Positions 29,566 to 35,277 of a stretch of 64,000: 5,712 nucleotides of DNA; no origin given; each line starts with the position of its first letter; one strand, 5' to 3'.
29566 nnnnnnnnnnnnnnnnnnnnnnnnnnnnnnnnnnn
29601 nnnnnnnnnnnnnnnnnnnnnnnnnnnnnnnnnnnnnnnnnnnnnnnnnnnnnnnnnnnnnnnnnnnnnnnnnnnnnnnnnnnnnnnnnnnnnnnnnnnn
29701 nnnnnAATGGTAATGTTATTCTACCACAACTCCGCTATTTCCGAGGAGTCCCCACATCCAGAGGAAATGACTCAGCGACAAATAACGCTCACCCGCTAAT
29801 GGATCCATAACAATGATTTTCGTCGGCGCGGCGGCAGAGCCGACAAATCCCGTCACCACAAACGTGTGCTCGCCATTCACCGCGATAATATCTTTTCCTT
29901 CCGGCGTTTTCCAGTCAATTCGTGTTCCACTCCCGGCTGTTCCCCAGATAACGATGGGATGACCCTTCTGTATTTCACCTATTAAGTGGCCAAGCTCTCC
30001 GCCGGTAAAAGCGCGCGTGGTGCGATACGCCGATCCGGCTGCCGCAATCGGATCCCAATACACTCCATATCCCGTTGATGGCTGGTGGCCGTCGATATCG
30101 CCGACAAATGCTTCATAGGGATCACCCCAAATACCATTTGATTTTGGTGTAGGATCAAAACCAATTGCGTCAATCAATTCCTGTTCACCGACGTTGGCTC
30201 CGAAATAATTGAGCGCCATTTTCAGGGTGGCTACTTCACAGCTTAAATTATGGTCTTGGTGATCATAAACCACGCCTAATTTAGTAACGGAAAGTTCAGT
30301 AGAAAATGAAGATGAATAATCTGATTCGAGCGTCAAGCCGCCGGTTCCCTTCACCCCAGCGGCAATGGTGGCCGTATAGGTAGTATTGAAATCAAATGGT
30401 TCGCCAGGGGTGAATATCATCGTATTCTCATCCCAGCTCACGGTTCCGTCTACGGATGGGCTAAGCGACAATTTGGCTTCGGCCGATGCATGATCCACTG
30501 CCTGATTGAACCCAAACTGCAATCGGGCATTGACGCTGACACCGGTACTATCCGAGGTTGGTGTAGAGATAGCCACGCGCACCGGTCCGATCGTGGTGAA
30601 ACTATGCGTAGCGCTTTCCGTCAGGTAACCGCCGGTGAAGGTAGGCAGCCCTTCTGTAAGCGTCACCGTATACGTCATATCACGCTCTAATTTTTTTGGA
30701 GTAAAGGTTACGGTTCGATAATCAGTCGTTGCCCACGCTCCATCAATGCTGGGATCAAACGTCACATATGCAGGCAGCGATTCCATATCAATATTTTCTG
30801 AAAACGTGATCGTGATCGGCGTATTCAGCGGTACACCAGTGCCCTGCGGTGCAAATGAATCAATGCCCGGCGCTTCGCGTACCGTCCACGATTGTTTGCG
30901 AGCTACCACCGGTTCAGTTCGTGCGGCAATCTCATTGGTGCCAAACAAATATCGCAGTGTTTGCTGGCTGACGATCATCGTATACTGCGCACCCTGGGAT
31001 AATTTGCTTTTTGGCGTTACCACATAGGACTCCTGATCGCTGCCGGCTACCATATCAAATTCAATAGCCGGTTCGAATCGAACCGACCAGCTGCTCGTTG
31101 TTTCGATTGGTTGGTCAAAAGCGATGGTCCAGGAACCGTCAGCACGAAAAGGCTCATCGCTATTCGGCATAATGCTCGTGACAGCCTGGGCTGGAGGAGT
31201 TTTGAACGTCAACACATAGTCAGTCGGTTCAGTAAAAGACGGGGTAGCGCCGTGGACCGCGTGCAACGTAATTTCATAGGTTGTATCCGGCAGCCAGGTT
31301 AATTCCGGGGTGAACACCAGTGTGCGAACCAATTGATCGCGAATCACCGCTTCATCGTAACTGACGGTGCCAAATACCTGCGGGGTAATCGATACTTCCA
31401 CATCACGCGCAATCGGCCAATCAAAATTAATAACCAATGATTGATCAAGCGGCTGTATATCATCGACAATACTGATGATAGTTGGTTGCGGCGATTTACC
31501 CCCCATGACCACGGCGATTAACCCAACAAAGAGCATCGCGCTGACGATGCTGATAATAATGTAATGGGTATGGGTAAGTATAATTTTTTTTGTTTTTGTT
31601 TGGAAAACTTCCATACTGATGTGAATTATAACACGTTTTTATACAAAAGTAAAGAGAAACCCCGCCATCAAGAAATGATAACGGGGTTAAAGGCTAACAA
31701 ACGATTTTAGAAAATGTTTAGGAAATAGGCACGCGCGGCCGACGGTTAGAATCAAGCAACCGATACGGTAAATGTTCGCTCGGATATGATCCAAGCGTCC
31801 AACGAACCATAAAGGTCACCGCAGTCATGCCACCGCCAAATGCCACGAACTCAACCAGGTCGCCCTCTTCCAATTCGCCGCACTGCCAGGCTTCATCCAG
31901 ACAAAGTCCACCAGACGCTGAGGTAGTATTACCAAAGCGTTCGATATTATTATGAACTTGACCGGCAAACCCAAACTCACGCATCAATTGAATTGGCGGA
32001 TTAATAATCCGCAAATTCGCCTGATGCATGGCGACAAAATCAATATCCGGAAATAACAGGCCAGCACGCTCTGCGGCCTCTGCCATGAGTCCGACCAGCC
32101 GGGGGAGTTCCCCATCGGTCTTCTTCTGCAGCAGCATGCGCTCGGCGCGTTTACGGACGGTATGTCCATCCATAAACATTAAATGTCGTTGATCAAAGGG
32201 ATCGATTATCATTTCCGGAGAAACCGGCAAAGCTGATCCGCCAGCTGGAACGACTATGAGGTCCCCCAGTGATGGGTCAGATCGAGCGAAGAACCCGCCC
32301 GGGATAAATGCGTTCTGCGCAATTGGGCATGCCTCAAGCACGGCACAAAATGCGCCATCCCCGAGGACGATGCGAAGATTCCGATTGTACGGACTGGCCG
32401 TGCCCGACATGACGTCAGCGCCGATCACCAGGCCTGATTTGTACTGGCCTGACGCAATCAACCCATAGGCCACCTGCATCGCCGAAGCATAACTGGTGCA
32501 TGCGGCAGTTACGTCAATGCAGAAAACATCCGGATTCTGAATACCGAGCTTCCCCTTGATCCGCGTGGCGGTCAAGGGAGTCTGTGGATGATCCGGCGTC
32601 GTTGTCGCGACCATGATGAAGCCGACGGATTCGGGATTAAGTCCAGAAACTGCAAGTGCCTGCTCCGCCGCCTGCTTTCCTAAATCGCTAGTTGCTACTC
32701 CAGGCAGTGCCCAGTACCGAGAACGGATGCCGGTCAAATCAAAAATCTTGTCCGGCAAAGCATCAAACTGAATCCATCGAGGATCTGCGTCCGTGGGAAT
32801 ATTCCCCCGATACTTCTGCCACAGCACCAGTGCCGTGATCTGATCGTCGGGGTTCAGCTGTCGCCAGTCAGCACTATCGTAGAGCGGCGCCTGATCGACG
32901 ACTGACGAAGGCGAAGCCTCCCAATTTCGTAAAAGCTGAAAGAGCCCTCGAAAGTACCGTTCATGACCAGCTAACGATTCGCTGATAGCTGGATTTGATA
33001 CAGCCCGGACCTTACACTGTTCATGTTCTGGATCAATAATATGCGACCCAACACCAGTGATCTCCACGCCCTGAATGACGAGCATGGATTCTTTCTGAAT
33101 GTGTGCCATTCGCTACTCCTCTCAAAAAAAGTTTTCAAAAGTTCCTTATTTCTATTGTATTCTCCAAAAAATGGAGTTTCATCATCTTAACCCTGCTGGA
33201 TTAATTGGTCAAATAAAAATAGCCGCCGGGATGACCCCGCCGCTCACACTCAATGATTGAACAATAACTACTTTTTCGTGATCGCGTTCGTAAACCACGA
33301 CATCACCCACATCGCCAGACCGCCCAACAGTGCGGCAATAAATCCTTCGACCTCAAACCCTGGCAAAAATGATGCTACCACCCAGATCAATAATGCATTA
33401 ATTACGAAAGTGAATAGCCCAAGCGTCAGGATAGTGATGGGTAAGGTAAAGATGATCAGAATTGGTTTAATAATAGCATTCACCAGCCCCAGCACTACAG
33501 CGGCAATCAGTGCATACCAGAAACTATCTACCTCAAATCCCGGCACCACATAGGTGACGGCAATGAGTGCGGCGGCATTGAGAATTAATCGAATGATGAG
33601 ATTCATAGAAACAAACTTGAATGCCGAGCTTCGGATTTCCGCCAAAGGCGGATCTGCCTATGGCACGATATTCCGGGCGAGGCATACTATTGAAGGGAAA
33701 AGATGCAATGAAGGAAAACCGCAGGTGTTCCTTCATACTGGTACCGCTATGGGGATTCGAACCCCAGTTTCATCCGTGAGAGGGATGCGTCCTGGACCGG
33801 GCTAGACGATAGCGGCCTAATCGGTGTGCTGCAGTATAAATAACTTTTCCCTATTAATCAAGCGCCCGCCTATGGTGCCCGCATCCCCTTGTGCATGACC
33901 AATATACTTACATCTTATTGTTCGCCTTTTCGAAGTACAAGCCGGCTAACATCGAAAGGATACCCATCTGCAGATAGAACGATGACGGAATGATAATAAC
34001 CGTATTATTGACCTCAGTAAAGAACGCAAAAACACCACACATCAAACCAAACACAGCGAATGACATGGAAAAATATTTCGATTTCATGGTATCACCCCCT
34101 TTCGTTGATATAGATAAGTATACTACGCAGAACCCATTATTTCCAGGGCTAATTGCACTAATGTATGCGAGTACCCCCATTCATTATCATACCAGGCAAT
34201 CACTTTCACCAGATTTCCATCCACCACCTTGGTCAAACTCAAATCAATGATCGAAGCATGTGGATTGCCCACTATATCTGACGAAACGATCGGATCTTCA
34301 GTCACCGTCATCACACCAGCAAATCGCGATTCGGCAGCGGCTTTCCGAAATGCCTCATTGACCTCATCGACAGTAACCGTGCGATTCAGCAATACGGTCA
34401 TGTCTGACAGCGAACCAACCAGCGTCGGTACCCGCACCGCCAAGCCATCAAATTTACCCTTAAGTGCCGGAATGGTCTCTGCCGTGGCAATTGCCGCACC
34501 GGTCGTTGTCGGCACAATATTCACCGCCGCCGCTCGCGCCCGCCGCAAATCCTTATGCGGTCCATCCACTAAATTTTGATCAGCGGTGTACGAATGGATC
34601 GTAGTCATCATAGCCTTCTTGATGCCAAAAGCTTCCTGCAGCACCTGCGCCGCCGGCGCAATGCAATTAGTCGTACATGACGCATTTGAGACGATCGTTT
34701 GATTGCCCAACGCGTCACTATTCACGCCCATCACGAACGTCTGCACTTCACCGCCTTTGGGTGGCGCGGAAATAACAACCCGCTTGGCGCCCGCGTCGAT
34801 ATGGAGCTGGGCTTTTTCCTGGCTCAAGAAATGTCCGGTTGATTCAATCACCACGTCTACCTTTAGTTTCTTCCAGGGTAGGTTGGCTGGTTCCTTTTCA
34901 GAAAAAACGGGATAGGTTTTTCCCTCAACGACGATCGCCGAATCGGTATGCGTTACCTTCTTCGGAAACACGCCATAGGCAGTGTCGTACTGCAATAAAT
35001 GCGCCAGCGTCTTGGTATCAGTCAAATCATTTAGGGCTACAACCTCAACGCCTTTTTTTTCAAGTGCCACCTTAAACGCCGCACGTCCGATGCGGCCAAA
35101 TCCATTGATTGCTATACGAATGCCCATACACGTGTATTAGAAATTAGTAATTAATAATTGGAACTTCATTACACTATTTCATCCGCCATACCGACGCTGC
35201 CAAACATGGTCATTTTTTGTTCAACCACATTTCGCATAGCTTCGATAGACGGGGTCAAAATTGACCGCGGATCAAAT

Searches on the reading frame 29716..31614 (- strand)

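Call 36: search_protein_families(library=pfam, proteins=[window:29716-31614:-], max_evalue=0.001)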
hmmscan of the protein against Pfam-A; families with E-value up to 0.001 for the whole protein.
window:29716-31614:- (632 aa): 3 families
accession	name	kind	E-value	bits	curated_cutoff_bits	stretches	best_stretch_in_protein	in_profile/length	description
PF13205.12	Big_5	-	6e-36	123.8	23.6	2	344-439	4-105/105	Bacterial Ig-like domain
PF13529.12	Peptidase_C39_2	-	1.9e-19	71.1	24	1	448-605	3-142/143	Peptidase_C39 like family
PF17964.7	Big_10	-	0.00078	20.1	22.9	0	305-416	45-157/164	Bacterial Ig domain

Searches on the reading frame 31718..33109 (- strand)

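Call 36: search_protein_families(library=pfam, proteins=[window:31718-33109:-], max_evalue=0.001)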
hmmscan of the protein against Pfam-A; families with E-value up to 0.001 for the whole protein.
window:31718-33109:- (463 aa): 3 families
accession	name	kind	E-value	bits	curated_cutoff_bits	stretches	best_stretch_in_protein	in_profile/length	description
PF08541.16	ACP_syn_III_C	-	2.4e-18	66.5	26.6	1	347-437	2-90/90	3-Oxoacyl-[acyl-carrier-protein (ACP)] synthase III C terminal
PF08545.16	ACP_syn_III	-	3.1e-17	62.6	24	1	198-261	1-64/80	3-Oxoacyl-[acyl-carrier-protein (ACP)] synthase III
PF00108.29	Thiolase_N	-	6.2e-08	32.8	26.4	1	137-244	20-125/260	Thiolase, N-terminal domain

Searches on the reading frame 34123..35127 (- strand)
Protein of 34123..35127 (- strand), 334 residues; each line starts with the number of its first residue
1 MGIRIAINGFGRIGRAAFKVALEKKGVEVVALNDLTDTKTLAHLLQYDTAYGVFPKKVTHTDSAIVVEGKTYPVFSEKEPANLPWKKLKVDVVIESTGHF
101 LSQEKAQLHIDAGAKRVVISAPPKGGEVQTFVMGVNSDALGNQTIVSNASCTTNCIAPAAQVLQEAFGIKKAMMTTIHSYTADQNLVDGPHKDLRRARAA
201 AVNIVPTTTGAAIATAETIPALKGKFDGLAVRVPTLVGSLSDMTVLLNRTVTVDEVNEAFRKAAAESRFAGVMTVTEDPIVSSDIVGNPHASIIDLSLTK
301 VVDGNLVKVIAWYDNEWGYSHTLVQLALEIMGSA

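Call 99: search_protein_families(library=pfam, proteins=[window:34123-35127:-], max_evalue=0.0001)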
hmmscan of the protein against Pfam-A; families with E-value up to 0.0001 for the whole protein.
window:34123-35127:- (334 aa): 2 families
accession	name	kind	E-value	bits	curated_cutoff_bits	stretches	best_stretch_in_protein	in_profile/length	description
PF02800.25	Gp_dh_C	-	6.3e-61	205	24.4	1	156-313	1-158/158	Glyceraldehyde 3-phosphate dehydrogenase, C-terminal domain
PF00044.30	Gp_dh_N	-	5.6e-38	129.7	31.7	1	3-102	1-100/101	Glyceraldehyde 3-phosphate dehydrogenase, NAD binding domain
